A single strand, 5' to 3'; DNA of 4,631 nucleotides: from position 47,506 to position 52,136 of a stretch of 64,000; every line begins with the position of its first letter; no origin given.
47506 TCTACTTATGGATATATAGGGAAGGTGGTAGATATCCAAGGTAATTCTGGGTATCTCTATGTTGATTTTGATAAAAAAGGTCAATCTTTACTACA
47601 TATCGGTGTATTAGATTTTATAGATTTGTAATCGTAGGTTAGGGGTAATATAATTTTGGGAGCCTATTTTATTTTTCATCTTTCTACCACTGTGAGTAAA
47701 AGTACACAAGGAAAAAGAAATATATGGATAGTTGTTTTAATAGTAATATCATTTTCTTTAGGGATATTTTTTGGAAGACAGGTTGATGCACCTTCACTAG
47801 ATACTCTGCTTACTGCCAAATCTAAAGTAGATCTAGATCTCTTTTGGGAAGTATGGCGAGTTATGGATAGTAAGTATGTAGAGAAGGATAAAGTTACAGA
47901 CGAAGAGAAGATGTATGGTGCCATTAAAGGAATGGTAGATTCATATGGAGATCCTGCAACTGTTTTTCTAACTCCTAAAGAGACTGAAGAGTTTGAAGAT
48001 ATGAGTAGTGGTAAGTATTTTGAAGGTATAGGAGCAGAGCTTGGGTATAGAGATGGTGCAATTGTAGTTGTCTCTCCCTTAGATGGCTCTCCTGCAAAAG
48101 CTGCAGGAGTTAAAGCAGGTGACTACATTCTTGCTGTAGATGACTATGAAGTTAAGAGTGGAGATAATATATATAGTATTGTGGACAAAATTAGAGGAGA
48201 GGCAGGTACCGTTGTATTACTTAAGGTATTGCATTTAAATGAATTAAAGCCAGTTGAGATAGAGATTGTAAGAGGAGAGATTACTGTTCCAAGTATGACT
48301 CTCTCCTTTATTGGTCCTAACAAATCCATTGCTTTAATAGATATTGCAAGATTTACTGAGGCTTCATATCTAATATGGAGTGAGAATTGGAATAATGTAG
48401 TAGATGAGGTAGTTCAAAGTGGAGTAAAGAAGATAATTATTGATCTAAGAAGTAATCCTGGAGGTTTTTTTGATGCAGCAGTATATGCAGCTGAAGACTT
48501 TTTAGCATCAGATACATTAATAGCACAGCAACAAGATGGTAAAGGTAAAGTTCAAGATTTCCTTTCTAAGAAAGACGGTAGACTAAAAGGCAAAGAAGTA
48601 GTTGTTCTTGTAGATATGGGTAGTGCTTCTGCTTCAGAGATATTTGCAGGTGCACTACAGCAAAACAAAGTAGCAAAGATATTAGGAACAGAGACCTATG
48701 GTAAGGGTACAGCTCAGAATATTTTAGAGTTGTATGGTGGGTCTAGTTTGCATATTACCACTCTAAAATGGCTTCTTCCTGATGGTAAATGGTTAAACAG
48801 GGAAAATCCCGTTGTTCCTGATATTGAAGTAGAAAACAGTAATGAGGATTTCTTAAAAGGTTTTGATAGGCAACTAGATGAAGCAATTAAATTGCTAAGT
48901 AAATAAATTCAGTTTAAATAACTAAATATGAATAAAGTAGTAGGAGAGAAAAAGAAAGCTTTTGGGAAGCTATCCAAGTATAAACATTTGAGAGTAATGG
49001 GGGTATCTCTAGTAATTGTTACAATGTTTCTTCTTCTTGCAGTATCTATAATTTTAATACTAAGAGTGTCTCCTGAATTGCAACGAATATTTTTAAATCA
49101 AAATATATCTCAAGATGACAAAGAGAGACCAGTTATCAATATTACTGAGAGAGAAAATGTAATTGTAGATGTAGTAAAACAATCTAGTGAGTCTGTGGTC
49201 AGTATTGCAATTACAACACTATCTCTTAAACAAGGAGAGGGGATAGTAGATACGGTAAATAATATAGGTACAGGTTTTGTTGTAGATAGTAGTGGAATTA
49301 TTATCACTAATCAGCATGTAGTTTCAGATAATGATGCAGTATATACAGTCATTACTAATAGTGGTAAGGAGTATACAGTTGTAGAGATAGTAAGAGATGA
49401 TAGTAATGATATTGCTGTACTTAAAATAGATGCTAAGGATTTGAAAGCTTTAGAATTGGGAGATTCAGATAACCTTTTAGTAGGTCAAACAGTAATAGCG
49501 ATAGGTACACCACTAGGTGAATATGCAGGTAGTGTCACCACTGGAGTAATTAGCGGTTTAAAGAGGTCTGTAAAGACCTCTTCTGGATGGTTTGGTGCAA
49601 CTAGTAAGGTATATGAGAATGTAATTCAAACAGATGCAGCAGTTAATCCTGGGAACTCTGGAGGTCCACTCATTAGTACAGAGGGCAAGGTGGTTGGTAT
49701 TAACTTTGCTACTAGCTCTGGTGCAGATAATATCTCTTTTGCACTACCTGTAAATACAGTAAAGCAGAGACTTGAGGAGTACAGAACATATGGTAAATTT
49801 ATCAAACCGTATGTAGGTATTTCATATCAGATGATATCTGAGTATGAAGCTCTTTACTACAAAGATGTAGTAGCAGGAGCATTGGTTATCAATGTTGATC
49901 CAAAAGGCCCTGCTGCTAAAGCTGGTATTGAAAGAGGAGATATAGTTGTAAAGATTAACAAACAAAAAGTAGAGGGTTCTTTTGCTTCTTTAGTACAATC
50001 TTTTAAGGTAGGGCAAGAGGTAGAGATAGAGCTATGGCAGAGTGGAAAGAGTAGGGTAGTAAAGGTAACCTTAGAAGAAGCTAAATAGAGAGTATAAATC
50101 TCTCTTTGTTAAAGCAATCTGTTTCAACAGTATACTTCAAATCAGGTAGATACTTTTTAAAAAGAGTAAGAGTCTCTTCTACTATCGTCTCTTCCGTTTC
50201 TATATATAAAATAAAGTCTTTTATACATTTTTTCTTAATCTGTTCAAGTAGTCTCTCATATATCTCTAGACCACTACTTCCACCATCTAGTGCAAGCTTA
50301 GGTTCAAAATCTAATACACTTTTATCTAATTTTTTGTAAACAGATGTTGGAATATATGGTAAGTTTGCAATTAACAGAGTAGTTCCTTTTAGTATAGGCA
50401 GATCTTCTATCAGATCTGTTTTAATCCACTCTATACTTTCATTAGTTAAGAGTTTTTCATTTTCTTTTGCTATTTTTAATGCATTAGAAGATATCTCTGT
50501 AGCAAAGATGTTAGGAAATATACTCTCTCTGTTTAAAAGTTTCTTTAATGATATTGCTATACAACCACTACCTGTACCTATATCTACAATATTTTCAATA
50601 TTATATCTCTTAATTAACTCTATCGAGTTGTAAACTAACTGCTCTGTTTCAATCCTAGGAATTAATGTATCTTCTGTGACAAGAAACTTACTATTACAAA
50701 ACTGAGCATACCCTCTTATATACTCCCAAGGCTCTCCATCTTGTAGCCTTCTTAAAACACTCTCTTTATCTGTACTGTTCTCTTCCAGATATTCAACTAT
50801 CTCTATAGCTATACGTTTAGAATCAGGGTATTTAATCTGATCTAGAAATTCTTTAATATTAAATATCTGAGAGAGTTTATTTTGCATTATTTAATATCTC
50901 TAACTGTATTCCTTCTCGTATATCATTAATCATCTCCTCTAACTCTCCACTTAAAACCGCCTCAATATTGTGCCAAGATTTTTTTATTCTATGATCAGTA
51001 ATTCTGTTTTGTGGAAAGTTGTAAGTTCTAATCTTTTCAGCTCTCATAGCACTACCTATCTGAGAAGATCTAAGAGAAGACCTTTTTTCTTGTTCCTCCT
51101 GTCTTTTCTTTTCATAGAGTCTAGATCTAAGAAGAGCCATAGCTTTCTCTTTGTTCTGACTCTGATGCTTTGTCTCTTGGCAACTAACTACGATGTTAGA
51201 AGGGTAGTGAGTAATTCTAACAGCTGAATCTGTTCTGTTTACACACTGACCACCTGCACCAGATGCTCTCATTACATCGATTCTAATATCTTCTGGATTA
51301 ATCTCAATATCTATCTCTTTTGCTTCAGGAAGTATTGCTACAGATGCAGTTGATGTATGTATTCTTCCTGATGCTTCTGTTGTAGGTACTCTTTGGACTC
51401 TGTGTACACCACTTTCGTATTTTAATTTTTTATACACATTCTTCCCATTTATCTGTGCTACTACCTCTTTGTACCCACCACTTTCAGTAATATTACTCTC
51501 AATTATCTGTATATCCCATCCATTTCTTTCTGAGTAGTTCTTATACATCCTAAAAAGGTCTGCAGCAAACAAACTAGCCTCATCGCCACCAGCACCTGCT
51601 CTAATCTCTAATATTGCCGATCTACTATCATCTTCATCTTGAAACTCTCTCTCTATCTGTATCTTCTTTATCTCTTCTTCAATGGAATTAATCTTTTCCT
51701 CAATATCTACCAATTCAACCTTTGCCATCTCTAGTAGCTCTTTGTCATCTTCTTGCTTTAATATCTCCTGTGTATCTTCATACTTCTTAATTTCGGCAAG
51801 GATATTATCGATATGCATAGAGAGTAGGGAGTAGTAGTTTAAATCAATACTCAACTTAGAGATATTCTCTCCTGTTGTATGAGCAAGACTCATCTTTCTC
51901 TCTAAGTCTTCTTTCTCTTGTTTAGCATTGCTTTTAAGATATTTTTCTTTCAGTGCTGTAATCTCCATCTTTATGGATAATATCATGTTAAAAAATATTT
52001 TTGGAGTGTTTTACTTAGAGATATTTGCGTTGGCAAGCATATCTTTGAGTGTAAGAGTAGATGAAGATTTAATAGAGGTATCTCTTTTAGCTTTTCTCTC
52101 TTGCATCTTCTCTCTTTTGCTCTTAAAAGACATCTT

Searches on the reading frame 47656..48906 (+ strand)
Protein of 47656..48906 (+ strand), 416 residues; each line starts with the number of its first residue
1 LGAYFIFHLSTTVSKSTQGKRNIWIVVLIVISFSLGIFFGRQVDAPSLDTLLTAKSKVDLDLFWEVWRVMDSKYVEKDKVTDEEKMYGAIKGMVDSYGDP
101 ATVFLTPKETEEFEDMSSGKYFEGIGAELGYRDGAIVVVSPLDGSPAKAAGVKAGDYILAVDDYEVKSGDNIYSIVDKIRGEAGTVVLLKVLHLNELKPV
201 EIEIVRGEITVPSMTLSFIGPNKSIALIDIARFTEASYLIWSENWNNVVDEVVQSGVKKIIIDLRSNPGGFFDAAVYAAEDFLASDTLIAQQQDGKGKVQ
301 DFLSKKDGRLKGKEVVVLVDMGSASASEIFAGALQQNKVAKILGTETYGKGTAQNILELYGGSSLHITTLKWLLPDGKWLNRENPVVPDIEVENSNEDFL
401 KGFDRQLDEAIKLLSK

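Call 73: search_protein_families(library=pfam, proteins=[window:47656-48906:+], max_evalue=0.00001)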
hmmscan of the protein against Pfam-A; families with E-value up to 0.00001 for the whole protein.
window:47656-48906:+ (416 aa): 3 families
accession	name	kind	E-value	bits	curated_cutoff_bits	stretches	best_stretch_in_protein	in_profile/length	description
PF03572.23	Peptidase_S41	-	1.8e-40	138.7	24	1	225-392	2-165/165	Peptidase family S41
PF13180.12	PDZ_2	-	3.8e-10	40.4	27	1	125-203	3-79/80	PDZ domain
PF17820.7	PDZ_6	-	6.5e-09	35.8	27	1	137-191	1-52/54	PDZ domain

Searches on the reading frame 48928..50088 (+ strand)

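Call 73: search_protein_families(library=pfam, proteins=[window:48928-50088:+], max_evalue=0.00001)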
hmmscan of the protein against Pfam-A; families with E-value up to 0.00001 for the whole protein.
window:48928-50088:+ (386 aa): 5 families
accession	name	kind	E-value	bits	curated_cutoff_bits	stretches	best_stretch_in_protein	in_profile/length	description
PF13365.12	Trypsin_2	-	2.9e-34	119.3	27.6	1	114-258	1-144/144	Trypsin-like peptidase domain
PF00089.32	Trypsin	-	7.9e-21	75.3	20.6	1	111-279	24-217/220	Trypsin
PF13180.12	PDZ_2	-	5.3e-11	43.1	27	1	294-382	1-80/80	PDZ domain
PF17820.7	PDZ_6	-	1.1e-09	38.3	27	1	320-369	2-52/54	PDZ domain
PF00595.29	PDZ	-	1.5e-06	28.9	23.2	1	315-350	24-59/81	PDZ domain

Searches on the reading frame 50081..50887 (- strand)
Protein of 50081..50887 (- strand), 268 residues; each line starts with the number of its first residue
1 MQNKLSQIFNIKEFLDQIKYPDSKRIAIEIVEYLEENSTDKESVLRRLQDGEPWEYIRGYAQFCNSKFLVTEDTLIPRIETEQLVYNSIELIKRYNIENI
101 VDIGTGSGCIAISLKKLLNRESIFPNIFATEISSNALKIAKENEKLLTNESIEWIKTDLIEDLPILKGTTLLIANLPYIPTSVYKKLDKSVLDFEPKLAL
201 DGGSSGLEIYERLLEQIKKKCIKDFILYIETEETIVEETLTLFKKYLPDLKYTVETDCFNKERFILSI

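Call 73: search_protein_families(library=pfam, proteins=[window:50081-50887:-], max_evalue=0.00001)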
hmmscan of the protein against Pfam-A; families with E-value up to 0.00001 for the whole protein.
window:50081-50887:- (268 aa): 0 families

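Call 87: search_protein_families(library=pfam, proteins=[window:50081-50887:-], max_evalue=0.0001)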
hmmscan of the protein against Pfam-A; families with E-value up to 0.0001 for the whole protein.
window:50081-50887:- (268 aa): 2 families
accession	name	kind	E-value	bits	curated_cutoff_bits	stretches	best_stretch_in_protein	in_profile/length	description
PF05175.20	MTS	-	1.4e-05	25.2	23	1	96-177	31-107/170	Methyltransferase small domain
PF06325.19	PrmA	-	4.6e-05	23.5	22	1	89-175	155-233/296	Ribosomal protein L11 methyltransferase (PrmA)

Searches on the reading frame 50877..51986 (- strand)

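Call 73: search_protein_families(library=pfam, proteins=[window:50877-51986:-], max_evalue=0.00001)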
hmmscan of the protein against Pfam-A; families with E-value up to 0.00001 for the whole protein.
window:50877-51986:- (369 aa): 2 families
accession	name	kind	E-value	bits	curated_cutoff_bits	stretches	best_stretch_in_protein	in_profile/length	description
PF03462.23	PCRF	-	7.6e-58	196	24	1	22-216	2-194/194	PCRF domain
PF00472.26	RF-1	-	1.6e-41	141.3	35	1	224-333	2-116/116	RF-1 domain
